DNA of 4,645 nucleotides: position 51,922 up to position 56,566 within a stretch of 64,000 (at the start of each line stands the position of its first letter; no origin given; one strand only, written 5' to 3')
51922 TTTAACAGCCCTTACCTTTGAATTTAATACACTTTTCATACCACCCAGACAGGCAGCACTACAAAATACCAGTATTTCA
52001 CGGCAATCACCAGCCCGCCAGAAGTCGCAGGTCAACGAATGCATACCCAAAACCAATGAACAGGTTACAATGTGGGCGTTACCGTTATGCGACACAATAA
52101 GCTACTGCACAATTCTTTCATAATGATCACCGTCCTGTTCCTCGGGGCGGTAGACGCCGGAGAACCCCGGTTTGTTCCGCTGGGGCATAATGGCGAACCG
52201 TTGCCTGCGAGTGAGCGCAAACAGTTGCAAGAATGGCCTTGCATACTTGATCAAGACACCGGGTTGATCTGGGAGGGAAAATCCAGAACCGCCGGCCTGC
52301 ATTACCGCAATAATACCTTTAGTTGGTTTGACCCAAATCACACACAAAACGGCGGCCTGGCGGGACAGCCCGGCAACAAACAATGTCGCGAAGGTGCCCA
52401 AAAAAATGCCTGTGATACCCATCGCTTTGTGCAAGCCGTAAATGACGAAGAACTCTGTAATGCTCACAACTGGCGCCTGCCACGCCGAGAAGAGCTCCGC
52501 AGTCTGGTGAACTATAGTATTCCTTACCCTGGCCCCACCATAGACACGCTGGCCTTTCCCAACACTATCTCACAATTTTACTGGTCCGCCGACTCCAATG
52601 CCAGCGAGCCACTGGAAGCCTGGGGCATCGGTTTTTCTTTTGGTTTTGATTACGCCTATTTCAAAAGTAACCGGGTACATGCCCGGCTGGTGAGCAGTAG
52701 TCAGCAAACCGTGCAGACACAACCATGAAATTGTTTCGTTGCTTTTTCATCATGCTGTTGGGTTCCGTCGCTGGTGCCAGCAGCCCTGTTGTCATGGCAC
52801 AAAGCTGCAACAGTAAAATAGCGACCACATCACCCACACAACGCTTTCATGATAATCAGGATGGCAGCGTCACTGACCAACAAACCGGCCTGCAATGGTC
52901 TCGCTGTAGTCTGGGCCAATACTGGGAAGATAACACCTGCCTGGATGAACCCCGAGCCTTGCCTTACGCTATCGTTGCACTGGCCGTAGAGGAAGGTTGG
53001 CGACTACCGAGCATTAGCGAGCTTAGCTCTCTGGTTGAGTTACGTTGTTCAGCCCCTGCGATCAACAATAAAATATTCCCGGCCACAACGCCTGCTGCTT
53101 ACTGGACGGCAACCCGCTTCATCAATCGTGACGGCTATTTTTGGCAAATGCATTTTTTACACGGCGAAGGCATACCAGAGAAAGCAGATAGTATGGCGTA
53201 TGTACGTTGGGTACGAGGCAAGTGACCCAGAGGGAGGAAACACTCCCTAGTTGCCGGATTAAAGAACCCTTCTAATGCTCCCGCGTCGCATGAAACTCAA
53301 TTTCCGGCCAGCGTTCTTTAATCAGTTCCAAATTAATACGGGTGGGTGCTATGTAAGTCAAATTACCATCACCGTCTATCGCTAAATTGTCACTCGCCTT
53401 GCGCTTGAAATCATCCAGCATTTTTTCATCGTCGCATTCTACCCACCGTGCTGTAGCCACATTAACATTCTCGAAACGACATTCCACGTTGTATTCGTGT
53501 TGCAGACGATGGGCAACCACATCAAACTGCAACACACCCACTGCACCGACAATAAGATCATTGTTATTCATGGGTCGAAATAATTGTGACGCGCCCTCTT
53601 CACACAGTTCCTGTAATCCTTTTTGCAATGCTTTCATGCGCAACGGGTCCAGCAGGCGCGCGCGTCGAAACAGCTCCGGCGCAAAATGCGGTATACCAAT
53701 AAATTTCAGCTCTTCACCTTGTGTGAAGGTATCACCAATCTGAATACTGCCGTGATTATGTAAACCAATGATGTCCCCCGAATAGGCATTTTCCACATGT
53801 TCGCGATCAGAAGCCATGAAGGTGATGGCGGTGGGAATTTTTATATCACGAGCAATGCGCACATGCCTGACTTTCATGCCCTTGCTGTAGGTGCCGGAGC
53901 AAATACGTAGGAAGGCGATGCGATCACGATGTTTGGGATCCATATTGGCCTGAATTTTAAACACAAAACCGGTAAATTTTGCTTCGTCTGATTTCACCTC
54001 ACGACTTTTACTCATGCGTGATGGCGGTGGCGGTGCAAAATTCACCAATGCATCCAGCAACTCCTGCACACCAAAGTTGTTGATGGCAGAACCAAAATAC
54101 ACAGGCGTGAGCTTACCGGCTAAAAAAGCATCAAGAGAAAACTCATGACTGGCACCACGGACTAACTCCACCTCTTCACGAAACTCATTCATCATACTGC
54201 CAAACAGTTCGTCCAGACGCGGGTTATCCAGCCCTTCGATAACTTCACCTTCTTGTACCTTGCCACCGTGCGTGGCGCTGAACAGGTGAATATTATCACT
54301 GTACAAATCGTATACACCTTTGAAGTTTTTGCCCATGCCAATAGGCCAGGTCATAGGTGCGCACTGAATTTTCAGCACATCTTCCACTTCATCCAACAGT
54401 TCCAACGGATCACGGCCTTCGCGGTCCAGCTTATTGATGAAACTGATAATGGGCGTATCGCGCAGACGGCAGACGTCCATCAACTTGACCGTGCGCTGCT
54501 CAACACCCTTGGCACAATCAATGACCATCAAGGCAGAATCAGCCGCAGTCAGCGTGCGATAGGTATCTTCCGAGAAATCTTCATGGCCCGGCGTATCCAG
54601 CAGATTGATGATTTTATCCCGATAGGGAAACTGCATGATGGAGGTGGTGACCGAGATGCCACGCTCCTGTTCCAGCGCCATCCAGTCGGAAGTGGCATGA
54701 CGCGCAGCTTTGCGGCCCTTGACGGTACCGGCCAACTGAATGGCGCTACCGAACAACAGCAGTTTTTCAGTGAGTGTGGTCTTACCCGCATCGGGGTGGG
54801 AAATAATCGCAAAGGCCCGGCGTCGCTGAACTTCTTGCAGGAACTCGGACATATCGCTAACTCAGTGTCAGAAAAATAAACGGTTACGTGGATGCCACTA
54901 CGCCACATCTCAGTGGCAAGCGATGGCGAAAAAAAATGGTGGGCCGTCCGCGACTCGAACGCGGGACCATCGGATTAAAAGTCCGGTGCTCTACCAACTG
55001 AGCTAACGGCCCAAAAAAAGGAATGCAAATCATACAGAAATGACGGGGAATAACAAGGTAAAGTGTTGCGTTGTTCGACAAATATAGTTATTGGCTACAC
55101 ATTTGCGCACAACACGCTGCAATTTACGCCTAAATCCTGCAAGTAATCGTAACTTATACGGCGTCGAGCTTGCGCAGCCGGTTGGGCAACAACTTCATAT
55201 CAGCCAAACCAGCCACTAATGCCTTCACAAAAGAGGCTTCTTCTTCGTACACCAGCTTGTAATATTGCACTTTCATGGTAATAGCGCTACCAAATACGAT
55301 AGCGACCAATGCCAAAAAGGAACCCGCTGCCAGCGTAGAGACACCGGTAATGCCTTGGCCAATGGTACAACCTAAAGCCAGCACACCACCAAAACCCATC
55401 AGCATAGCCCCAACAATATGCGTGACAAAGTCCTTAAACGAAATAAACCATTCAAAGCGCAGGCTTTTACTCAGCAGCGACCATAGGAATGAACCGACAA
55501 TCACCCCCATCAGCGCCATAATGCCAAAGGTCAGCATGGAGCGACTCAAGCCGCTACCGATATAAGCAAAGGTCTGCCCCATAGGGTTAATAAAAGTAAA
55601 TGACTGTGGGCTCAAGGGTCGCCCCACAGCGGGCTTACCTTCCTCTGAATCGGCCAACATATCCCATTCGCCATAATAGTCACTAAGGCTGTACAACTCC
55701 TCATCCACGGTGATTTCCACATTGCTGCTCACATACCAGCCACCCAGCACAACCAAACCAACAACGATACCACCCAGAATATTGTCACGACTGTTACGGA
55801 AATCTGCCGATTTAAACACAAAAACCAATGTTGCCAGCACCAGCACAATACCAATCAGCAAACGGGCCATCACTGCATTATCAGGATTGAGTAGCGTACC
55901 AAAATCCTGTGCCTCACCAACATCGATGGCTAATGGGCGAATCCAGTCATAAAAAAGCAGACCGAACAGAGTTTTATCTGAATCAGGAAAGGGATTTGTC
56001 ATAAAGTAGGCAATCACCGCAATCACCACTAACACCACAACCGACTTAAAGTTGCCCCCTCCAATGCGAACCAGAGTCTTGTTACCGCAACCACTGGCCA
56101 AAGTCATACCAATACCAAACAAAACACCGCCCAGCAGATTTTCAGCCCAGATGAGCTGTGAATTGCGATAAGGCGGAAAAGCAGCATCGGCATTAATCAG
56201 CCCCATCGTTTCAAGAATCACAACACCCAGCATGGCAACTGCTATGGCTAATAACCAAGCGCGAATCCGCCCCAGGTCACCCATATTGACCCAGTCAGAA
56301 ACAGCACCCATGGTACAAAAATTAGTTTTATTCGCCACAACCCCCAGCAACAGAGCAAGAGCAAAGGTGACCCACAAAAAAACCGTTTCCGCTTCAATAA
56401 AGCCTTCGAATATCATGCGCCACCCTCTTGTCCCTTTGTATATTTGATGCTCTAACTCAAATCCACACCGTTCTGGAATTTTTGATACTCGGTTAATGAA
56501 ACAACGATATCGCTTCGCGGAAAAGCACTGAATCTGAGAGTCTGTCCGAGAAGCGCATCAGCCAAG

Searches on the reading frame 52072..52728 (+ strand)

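Call 59: search_protein_families(library=pfam, proteins=[window:52072-52728:+], max_evalue=0.00001)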
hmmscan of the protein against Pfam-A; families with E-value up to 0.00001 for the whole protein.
window:52072-52728:+ (218 aa): 1 family
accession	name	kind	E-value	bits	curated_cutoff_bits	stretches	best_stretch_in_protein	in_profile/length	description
PF07603.17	Lcl_C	-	1.2e-25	90.5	34.9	1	57-207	2-116/117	Lcl C-terminal domain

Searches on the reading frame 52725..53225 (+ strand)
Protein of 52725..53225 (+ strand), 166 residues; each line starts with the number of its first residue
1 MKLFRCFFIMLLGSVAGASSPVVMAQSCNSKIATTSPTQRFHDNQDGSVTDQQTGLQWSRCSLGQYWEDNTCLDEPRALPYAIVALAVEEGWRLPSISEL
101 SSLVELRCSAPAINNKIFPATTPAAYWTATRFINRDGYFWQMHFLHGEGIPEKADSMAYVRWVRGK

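Call 59: search_protein_families(library=pfam, proteins=[window:52725-53225:+], max_evalue=0.00001)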
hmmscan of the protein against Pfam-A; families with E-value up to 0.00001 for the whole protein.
window:52725-53225:+ (166 aa): 1 family
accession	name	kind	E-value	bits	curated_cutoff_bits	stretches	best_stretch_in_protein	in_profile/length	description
PF07603.17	Lcl_C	-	1.7e-24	86.8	34.9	1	48-164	2-117/117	Lcl C-terminal domain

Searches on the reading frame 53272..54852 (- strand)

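Call 59: search_protein_families(library=pfam, proteins=[window:53272-54852:-], max_evalue=0.00001)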
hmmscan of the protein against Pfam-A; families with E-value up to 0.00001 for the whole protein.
window:53272-54852:- (526 aa): 5 families
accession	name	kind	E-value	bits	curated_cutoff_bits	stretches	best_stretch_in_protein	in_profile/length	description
PF00009.33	GTP_EFTU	-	8.1e-51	172.7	26.5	1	10-274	2-187/188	Elongation factor Tu GTP binding domain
PF16658.11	RF3_C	-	2.9e-45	153.8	40.1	1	384-511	1-131/132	Class II release factor RF3, C-terminal domain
PF22042.2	EF-G_D2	-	1.3e-25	89.7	27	1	292-378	1-83/84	Elongation factor G domain 2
PF03144.31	GTP_EFTU_D2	-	4e-11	43.6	30.3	1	311-377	2-73/73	Elongation factor Tu domain 2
PF01926.29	MMR_HSR1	-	8.7e-06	26.3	21.9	0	15-141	3-113/113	50S ribosome-binding GTPase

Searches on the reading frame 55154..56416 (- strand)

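Call 59: search_protein_families(library=pfam, proteins=[window:55154-56416:-], max_evalue=0.00001)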
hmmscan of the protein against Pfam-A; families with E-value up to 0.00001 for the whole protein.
window:55154-56416:- (420 aa): 1 family
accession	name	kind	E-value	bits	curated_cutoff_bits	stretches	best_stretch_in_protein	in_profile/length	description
PF04143.19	Sulf_transp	-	6.7e-58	197.1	27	1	30-378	1-309/310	Sulphur transport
